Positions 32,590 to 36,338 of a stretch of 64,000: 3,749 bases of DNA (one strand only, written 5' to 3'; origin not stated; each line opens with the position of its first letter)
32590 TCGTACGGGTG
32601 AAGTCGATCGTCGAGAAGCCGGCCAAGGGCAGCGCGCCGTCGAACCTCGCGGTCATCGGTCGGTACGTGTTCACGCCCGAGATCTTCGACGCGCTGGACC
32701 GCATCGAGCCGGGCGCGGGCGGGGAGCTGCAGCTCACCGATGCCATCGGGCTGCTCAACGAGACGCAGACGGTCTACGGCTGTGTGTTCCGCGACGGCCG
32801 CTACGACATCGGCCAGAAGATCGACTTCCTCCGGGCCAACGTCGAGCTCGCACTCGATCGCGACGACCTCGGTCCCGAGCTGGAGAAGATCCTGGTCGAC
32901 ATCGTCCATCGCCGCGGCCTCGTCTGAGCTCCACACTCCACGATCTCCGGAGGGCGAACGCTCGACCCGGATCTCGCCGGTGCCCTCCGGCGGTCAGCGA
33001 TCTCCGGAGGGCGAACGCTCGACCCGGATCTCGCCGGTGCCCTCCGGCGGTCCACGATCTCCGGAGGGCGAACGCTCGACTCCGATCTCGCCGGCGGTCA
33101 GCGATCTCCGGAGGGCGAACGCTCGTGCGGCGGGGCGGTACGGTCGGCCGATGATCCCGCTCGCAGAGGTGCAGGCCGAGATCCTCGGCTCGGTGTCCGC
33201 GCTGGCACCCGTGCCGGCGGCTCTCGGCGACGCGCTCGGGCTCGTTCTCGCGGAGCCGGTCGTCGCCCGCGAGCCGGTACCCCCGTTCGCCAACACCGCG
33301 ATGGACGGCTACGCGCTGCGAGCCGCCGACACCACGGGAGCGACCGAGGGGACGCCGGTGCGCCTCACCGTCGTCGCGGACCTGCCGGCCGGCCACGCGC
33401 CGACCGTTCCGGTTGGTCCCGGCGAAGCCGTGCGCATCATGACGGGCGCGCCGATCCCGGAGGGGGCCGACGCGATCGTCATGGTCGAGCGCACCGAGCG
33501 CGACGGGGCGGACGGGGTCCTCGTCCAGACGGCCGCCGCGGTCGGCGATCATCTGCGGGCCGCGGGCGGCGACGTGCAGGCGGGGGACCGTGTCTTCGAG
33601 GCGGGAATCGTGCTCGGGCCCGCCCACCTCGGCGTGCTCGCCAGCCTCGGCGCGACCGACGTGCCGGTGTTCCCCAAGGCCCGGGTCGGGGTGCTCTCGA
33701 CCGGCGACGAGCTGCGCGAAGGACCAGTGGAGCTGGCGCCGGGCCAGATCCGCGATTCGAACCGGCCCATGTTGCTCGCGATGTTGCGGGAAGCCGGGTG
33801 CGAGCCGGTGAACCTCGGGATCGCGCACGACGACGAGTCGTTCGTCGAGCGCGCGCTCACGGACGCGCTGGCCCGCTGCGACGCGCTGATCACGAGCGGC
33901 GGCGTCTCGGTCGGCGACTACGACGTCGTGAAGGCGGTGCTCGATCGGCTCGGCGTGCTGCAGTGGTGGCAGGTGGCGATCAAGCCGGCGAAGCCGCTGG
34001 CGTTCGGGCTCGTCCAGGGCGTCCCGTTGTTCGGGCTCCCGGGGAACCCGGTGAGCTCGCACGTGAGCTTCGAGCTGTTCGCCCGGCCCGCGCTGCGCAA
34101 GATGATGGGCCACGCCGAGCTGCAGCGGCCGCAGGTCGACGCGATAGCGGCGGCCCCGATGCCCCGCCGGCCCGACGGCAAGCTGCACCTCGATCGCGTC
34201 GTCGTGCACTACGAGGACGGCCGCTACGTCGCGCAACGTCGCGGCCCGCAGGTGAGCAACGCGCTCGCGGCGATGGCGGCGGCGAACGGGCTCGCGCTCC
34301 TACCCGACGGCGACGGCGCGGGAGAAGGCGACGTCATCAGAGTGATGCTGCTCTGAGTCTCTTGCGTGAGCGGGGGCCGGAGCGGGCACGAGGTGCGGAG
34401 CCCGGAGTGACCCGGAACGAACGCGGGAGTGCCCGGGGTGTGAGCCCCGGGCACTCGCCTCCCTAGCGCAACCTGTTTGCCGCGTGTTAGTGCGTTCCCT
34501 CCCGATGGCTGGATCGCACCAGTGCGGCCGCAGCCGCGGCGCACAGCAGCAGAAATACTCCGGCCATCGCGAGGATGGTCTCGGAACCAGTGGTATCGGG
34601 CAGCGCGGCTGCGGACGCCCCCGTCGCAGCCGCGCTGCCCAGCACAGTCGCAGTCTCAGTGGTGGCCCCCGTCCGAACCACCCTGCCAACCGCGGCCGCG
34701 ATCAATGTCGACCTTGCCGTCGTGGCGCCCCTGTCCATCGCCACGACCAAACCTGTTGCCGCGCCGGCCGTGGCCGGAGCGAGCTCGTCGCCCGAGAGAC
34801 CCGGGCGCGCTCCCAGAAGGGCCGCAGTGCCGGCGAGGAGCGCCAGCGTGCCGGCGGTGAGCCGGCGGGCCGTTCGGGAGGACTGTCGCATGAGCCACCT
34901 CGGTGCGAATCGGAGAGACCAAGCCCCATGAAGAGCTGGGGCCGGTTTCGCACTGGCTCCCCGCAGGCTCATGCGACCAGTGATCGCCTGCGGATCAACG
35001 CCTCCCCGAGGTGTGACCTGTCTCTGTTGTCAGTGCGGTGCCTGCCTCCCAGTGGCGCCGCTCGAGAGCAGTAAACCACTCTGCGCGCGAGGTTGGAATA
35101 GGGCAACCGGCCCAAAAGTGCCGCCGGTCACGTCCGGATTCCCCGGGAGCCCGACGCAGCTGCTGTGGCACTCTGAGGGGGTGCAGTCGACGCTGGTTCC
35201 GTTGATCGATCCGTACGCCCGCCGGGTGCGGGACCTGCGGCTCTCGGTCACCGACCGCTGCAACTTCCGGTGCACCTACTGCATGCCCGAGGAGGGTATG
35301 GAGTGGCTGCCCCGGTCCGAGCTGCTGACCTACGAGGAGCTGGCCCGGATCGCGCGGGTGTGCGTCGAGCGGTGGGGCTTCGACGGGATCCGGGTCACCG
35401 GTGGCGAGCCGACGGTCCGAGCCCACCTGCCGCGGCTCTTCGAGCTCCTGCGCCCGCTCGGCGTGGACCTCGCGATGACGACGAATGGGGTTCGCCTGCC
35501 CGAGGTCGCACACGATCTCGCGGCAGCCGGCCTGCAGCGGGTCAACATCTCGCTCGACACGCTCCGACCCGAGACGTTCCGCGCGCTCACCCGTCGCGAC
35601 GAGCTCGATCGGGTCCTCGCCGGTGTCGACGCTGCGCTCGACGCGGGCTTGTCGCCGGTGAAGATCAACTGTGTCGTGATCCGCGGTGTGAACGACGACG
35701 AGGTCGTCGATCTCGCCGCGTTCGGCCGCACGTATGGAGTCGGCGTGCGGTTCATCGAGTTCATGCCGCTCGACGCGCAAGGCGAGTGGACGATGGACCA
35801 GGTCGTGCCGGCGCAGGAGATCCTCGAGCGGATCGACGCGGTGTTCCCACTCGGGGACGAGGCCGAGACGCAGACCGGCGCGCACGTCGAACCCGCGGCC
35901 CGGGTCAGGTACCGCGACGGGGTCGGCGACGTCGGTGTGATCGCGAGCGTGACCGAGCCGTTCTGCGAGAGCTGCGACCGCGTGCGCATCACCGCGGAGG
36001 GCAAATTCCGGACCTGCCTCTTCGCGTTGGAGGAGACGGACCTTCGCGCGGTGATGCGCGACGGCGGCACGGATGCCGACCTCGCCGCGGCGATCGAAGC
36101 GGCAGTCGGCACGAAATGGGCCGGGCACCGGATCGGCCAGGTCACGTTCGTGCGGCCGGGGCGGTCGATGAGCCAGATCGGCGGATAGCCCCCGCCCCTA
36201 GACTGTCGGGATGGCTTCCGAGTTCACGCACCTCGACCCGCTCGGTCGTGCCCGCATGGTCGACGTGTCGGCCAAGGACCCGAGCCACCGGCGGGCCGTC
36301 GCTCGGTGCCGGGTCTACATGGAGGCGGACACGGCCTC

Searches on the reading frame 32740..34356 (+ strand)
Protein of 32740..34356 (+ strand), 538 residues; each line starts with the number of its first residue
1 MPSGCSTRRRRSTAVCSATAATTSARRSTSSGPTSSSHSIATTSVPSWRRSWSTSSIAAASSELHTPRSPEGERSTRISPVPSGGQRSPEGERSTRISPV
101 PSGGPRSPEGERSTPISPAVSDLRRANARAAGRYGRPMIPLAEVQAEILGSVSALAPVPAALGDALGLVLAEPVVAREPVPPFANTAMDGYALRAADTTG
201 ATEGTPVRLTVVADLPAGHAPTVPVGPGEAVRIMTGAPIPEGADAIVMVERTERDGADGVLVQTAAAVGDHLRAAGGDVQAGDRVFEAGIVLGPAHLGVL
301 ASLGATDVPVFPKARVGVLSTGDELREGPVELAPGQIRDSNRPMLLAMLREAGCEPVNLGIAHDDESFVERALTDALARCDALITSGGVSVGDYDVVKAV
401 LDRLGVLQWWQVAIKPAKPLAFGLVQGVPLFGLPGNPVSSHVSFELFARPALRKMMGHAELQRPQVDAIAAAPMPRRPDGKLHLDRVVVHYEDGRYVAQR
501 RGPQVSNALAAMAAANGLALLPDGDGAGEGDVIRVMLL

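Call 56: search_protein_families(library=pfam, proteins=[window:32740-34356:+], max_evalue=0.00001)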
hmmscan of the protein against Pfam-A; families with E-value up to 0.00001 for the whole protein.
window:32740-34356:+ (538 aa): 3 families
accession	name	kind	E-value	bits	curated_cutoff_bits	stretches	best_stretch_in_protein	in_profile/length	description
PF03453.22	MoeA_N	-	1.9e-44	151.6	30.8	1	139-304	1-160/160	MoeA N-terminal region (domain I and II)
PF00994.29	MoCF_biosynth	-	6.2e-32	110.7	26.6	1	317-454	1-144/144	Probable molybdopterin binding domain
PF03454.20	MoeA_C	-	1.1e-09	38.9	22.1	1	479-538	12-72/72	MoeA C-terminal region (domain IV)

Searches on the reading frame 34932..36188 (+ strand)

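Call 16: search_protein_families(library=pfam, proteins=[window:34932-36188:+], max_evalue=0.001)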
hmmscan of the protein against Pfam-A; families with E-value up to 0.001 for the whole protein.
window:34932-36188:+ (418 aa): 3 families
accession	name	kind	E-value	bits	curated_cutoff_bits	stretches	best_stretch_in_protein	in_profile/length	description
PF04055.27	Radical_SAM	-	5.9e-37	127.8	29.5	1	105-264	2-165/166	Radical SAM superfamily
PF06463.18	Mob_synth_C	-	4.1e-34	117.7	37.4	1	272-399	3-126/128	Molybdenum Cofactor Synthesis C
PF13353.11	Fer4_12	-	0.00078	20.2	22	0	109-175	14-76/137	4Fe-4S single cluster domain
